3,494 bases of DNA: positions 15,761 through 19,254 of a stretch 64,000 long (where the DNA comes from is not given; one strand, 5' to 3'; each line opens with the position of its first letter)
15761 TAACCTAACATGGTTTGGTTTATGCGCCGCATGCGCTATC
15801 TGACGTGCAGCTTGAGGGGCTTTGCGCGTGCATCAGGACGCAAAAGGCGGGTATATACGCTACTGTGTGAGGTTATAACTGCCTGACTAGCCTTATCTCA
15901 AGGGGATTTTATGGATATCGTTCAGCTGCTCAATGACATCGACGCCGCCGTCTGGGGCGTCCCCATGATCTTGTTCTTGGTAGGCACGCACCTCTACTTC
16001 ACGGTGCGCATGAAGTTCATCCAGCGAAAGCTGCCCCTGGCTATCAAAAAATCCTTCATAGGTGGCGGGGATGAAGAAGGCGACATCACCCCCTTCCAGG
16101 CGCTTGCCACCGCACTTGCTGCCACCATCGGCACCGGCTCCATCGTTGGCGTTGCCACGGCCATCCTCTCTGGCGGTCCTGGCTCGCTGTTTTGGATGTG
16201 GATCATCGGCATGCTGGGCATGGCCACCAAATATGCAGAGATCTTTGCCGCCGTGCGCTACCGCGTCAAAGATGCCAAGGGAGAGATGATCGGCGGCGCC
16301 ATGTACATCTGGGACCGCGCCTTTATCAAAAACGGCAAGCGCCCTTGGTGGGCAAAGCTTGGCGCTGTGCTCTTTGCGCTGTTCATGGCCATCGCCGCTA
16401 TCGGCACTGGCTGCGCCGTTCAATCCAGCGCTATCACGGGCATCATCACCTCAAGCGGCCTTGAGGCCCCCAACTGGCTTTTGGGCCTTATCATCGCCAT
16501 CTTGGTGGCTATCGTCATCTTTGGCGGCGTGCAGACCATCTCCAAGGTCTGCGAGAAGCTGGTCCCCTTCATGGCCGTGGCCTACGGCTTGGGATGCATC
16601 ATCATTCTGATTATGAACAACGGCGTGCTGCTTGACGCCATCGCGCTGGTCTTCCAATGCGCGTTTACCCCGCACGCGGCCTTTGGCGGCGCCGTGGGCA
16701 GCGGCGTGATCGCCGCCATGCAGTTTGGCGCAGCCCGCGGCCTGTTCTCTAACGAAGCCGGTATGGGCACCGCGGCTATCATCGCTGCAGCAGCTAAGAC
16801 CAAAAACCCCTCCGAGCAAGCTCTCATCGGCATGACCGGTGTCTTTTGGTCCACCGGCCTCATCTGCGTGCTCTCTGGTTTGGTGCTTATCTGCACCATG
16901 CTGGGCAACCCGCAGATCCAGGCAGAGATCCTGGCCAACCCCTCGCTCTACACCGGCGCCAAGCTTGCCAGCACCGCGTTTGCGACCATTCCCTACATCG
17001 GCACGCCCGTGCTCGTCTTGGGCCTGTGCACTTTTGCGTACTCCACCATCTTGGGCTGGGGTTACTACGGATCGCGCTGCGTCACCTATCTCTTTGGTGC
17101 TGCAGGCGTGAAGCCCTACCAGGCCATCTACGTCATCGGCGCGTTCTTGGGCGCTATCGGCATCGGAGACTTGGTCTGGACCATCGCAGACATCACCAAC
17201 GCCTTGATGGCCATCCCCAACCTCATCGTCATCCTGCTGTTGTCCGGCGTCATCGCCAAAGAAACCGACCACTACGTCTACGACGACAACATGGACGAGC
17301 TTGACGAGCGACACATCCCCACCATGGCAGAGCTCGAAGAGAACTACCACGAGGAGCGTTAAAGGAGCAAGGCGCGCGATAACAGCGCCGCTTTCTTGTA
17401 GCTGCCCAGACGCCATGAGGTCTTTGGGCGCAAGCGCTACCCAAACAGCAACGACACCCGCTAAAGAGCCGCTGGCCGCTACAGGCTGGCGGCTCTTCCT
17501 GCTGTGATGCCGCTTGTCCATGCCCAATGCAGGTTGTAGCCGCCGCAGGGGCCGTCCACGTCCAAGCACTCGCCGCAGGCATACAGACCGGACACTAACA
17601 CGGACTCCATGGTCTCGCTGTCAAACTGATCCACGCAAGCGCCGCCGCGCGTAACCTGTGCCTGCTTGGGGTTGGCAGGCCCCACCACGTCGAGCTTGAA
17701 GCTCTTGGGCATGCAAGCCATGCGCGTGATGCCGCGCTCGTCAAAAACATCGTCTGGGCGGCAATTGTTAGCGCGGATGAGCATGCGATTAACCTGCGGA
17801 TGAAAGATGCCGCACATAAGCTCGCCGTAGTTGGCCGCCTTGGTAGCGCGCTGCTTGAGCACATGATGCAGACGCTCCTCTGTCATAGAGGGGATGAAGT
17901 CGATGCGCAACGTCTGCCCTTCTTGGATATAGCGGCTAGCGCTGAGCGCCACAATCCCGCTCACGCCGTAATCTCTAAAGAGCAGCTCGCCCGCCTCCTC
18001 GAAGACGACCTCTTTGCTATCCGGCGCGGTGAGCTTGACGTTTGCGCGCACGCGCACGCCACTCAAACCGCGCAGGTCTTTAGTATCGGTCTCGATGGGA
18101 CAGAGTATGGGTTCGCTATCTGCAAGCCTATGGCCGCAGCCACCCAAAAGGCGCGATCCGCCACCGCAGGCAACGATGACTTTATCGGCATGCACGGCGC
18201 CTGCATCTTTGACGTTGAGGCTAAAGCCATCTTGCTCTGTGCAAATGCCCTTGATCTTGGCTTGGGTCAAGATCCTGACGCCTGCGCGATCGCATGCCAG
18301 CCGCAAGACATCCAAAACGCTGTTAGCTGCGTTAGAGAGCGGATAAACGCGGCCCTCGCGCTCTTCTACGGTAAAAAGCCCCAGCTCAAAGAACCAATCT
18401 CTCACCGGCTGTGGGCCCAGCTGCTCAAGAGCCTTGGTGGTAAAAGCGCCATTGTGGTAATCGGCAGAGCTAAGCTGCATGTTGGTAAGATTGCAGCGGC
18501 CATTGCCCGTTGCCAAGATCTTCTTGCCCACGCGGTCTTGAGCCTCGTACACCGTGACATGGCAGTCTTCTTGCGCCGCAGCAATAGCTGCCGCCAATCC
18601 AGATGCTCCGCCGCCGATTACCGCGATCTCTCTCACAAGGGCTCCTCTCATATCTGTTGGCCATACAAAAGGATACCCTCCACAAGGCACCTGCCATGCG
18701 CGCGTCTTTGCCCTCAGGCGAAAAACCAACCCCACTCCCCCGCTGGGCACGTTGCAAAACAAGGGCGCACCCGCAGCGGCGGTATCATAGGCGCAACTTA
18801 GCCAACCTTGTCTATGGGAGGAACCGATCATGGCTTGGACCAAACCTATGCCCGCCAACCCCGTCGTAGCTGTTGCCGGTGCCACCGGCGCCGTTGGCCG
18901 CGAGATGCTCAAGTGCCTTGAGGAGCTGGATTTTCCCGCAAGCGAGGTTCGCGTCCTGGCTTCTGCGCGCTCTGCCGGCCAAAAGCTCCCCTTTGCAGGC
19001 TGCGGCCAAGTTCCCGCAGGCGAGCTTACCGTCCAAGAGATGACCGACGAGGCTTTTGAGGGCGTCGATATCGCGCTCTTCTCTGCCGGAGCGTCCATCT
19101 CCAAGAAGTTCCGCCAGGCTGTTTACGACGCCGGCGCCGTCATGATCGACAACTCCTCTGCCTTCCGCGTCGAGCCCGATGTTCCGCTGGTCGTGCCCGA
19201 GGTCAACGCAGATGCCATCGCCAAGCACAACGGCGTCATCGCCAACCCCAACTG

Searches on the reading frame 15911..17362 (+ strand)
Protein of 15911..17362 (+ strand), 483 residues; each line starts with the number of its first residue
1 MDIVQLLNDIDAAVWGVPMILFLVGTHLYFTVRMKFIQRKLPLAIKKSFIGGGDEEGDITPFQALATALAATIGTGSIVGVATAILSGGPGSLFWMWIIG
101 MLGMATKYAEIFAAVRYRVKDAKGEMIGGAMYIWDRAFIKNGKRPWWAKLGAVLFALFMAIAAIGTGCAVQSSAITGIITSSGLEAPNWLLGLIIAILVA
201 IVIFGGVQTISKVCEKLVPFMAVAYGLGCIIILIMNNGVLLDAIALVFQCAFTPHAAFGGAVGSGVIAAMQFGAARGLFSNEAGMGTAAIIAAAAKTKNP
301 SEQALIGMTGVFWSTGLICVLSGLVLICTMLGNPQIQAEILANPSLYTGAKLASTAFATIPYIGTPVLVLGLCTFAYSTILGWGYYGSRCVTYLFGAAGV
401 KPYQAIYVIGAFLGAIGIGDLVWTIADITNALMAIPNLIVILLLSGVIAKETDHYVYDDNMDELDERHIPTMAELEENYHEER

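Call 29: search_protein_families(library=pfam, proteins=[window:15911-17362:+], max_evalue=0.00001)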
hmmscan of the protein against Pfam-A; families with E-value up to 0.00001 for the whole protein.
window:15911-17362:+ (483 aa): 1 family
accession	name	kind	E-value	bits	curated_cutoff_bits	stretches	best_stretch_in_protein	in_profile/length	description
PF01235.23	Na_Ala_symp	-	1.9e-116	390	24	1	54-462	8-386/392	Sodium:alanine symporter family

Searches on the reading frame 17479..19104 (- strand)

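Call 29: search_protein_families(library=pfam, proteins=[window:17479-19104:-], max_evalue=0.00001)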
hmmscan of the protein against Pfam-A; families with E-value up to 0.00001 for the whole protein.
window:17479-19104:- (541 aa): 10 families
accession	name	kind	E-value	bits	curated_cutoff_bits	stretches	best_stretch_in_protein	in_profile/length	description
PF03486.20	HI0933_like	-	2.3e-61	207.8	50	1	159-537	2-243/244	HI0933-like protein Rossmann domain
PF22780.1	HI0933_like_1st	-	2.7e-13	50.5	27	1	332-423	2-98/165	HI0933-like protein barrel and H2TH domain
PF01266.30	DAO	-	4e-12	46.8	27.9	0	263-327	151-217/353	FAD dependent oxidoreductase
PF07992.20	Pyr_redox_2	-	1.3e-08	35.1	26.1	0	159-193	144-178/291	Pyridine nucleotide-disulphide oxidoreductase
PF00890.30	FAD_binding_2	-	2.8e-08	33.8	20.4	0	160-242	2-87/414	FAD binding domain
PF13450.12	NAD_binding_8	-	7.2e-08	33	21.9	1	162-193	1-32/68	NAD(P)-binding Rossmann-like domain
PF01593.30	Amino_oxidase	-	2.2e-07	31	19.8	0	270-316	210-257/443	Flavin containing amine oxidoreductase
PF13738.12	Pyr_redox_3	-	6.6e-07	29.3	30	0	162-190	2-197/305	Pyridine nucleotide-disulphide oxidoreductase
PF13454.12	NAD_binding_9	-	7.9e-07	29.6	21.8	1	161-314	1-153/155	FAD-NAD(P)-binding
PF12831.13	FAD_oxidored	-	3.7e-06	26.9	27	1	160-291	2-118/416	FAD dependent oxidoreductase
